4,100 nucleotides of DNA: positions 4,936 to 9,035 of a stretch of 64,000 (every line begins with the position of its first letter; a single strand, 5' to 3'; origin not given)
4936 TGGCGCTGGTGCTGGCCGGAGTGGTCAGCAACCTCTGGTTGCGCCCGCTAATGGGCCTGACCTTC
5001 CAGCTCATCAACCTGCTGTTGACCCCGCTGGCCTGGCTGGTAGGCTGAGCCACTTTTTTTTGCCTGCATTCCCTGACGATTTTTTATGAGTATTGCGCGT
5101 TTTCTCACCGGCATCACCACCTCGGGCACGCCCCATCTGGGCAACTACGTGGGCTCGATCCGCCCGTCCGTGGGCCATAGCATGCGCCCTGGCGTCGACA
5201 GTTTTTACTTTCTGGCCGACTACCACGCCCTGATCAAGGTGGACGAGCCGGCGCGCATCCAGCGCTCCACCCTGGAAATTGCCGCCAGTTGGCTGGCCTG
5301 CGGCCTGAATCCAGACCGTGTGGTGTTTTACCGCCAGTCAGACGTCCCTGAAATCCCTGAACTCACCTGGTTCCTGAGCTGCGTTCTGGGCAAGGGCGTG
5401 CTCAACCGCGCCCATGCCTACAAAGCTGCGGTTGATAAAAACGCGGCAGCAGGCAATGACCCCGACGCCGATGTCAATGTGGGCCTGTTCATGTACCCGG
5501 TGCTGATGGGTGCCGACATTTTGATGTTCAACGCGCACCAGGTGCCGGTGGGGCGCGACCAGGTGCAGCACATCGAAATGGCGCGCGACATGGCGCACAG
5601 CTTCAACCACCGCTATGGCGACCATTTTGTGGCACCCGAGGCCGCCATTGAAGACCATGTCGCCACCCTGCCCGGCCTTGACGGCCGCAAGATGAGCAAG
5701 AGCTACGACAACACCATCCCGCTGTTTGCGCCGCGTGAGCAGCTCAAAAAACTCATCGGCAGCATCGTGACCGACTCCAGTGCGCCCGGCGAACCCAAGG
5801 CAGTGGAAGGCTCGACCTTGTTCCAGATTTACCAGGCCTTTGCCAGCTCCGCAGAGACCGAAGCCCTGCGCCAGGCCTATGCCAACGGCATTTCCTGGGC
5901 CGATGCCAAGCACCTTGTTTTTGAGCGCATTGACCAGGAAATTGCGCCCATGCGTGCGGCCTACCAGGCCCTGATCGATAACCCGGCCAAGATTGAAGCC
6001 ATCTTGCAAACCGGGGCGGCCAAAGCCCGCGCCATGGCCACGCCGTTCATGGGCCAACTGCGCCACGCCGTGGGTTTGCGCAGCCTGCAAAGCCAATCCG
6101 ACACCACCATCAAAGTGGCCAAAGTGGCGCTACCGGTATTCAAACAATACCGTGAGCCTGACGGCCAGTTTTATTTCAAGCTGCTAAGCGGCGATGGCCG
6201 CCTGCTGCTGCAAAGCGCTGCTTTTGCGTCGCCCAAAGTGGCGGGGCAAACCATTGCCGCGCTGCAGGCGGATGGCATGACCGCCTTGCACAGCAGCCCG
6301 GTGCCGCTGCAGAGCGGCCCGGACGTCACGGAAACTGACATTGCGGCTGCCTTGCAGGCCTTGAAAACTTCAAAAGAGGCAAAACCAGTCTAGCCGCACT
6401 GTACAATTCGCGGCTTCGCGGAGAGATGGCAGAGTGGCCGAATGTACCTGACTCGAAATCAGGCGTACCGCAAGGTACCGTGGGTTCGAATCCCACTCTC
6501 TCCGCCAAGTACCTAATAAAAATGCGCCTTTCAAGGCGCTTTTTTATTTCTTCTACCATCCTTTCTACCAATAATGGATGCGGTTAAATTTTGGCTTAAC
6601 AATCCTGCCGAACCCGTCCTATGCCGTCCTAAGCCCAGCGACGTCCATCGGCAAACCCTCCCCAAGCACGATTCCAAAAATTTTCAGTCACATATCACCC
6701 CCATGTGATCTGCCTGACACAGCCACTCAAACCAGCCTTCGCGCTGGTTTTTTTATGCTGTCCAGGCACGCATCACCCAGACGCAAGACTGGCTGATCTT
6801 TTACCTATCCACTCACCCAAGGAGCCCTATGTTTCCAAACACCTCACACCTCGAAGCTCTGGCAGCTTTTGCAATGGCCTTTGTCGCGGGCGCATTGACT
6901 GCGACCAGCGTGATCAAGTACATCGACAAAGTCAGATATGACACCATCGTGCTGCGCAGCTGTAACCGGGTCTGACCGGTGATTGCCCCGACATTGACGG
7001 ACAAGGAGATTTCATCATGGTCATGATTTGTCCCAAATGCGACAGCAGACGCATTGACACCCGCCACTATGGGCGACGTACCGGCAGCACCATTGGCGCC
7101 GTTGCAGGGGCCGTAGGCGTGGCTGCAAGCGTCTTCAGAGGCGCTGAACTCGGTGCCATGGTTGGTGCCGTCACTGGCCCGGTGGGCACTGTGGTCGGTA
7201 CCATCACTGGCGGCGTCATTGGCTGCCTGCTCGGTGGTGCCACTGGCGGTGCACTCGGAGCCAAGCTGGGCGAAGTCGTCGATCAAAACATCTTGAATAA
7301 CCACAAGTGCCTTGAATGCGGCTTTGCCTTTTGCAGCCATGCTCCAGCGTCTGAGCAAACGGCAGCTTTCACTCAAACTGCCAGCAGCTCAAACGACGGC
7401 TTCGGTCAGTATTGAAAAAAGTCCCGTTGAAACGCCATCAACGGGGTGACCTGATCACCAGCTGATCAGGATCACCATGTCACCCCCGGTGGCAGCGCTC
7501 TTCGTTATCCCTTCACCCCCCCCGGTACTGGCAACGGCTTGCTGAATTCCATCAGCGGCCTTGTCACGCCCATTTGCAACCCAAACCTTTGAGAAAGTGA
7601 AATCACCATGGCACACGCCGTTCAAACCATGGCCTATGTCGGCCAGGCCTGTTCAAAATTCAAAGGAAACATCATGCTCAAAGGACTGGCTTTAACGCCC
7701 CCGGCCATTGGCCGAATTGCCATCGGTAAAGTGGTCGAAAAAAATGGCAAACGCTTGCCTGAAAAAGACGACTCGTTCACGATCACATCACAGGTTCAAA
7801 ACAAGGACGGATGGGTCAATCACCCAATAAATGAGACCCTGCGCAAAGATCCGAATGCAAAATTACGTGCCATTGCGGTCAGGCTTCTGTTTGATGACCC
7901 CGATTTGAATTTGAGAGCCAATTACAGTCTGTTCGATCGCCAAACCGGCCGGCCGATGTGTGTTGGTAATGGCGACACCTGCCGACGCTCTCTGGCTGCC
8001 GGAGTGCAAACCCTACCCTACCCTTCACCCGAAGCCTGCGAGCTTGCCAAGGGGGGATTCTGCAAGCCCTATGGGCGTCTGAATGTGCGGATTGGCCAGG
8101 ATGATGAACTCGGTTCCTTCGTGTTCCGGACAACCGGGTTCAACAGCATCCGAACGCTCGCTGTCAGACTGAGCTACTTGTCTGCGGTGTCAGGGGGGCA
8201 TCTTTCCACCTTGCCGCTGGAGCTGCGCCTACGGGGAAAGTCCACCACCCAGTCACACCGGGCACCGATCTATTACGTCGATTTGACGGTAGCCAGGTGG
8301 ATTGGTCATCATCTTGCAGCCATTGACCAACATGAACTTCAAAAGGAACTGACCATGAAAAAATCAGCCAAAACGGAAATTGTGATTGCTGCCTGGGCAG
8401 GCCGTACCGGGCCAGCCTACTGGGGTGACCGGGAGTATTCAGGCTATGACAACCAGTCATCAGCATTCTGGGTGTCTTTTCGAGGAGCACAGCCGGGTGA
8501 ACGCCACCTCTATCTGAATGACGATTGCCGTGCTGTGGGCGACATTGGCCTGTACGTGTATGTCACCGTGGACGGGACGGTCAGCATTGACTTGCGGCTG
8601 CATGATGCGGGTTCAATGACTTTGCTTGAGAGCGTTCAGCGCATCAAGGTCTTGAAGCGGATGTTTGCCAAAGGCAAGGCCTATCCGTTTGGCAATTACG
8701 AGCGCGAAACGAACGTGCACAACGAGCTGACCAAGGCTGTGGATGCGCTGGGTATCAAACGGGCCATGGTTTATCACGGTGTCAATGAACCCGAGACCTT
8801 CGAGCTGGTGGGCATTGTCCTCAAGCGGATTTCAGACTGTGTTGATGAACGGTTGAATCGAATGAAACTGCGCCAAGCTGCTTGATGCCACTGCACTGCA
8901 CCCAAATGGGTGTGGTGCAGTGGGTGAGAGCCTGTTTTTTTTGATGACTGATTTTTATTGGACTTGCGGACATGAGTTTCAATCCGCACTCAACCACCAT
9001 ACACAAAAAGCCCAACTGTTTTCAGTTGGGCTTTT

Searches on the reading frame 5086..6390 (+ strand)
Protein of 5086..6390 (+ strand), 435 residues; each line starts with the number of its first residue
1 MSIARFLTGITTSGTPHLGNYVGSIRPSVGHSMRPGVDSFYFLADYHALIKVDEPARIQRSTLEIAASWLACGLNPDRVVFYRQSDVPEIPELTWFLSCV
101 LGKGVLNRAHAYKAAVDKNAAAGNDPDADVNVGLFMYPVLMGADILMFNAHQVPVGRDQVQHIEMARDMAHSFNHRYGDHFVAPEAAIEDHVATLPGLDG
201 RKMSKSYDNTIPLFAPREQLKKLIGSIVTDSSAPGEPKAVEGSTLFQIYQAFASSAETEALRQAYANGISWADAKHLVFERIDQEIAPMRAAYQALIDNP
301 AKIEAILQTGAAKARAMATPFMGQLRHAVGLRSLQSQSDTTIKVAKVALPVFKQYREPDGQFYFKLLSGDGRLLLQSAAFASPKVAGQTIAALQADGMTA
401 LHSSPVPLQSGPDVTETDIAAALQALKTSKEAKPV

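Call 104: find_related_loci(query=window:5086-6390:+, collection=genome_contigs, flank=10000)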
Query window:5086-6390:+ (435 aa) in genome_contigs; peptide patterns used: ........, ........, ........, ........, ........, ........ (x = any residue, [..] = any of these).
600 stretches matched a pattern (row limit reached: there are more); 573 encode a relative of the query (tblastn E <= 1e-3); the best 80 are kept; 80 distinct loci.
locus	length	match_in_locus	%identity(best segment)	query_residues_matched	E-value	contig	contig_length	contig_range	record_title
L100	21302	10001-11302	89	1-434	0e+0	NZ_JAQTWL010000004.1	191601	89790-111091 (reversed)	MAG: Rhodoferax sp. isolate STC_11 NODE_161_length_191601_cov_5.983737_Sandtown_C, whole genome shotgun sequence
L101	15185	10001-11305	89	1-435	0e+0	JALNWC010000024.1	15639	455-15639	MAG: Rhodoferax sp. isolate SO_2016_LW1 bin 11 scaffold03890_LW64-88_2016, whole genome shotgun sequence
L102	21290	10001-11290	78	1-430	0e+0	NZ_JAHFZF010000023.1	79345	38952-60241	Rhodoferax sp. U11-2br contig00023, whole genome shotgun sequence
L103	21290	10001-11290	79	1-430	0e+0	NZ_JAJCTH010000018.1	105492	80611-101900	Rhodoferax sp. U2-2l contig00018, whole genome shotgun sequence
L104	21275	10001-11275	78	1-424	0e+0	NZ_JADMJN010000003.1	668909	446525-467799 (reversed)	MAG: Rhodoferax sp. isolate MAG_33 NODE_8_length_668909_cov_46.163213, whole genome shotgun sequence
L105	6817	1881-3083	80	1-401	0e+0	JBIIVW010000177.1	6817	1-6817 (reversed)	MAG: Rhodoferax sp. isolate ME2005-02-11D0_3300042485_group2_bin225 Rohwer_bin2240_scaffold_11394_c1, whole genome shotg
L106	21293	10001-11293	76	1-430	0e+0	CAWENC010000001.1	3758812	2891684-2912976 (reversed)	MAG: uncultured beta proteobacterium isolate MFD02832.bin.1.115 genome assembly, contig: contig_3885, whole genome shotg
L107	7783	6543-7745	80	1-401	0e+0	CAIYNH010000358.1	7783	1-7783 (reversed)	MAG: uncultured beta proteobacterium isolate Ja_bin-4054 genome assembly, contig: bin-4054:0358/1015, whole genome shotg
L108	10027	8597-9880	74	1-427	0e+0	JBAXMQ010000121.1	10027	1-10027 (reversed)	MAG: Betaproteobacteria bacterium isolate ELA457 MAG457_121, whole genome shotgun sequence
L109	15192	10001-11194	78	1-397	0e+0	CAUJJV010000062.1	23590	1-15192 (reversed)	MAG: Pseudomonadota bacterium isolate KLAP5 genome assembly, contig: KLAP5_675424, whole genome shotgun sequence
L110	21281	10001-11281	73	1-426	0e+0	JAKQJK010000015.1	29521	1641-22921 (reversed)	MAG: Pseudomonadota bacterium isolate USDV_maxbin.048 k141_2691, whole genome shotgun sequence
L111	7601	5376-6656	74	1-426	0e+0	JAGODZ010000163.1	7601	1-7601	MAG: Rhodoferax sp. isolate Go_SlPrim_bin_28 Go_SlPrim_12595_length_7601_cov_7.294755, whole genome shotgun sequence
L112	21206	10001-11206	77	1-401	0e+0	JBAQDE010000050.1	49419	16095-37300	MAG: Rhodoferax sp. isolate MFD03280_ilm_asm_bin41 k127_28774, whole genome shotgun sequence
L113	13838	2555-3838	73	5-430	0e+0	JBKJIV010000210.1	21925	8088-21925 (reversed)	MAG: Polaromonas sp. isolate ant_bin.179 S1Ck117_4681954_flag_0_multi_113.9482_len_21925, whole genome shotgun sequence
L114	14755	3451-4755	72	1-434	0e+0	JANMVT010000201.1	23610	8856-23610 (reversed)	MAG: Rhodoferax sp. isolate OTE_88_metabat_47 OTE_88_k141_2872470, whole genome shotgun sequence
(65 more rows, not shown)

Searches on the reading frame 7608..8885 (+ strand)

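Call 3: search_protein_families(library=pfam, proteins=[window:7608-8885:+], max_evalue=0.01)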
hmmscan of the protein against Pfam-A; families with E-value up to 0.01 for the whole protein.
window:7608-8885:+ (425 aa): 1 family
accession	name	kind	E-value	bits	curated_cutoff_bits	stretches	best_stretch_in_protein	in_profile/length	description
PF18897.5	Gp3-like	-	9.9e-43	146.7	23.6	1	34-228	1-190/191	Recombination directionality factor-like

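Call 4: search_protein_families(library=padloc, proteins=[window:7608-8885:+], max_evalue=0.01)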
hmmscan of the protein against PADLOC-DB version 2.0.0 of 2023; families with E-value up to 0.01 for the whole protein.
window:7608-8885:+ (425 aa): 0 families

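Call 5: search_protein_families(library=ncbifam, proteins=[window:7608-8885:+], max_evalue=0.01)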
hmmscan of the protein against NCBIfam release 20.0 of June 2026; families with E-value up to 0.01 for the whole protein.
window:7608-8885:+ (425 aa): 0 families

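Call 10: search_protein_families(library=phrogs, proteins=[window:7608-8885:+], max_evalue=0.1)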
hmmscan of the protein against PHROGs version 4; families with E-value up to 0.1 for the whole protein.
window:7608-8885:+ (425 aa): 2 families
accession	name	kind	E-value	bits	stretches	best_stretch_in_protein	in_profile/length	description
phrog_16191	-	unknown function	0.0019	18.3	0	146-276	125-251/390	-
phrog_9220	-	unknown function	0.0029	18.2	1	152-220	148-218/243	unknown function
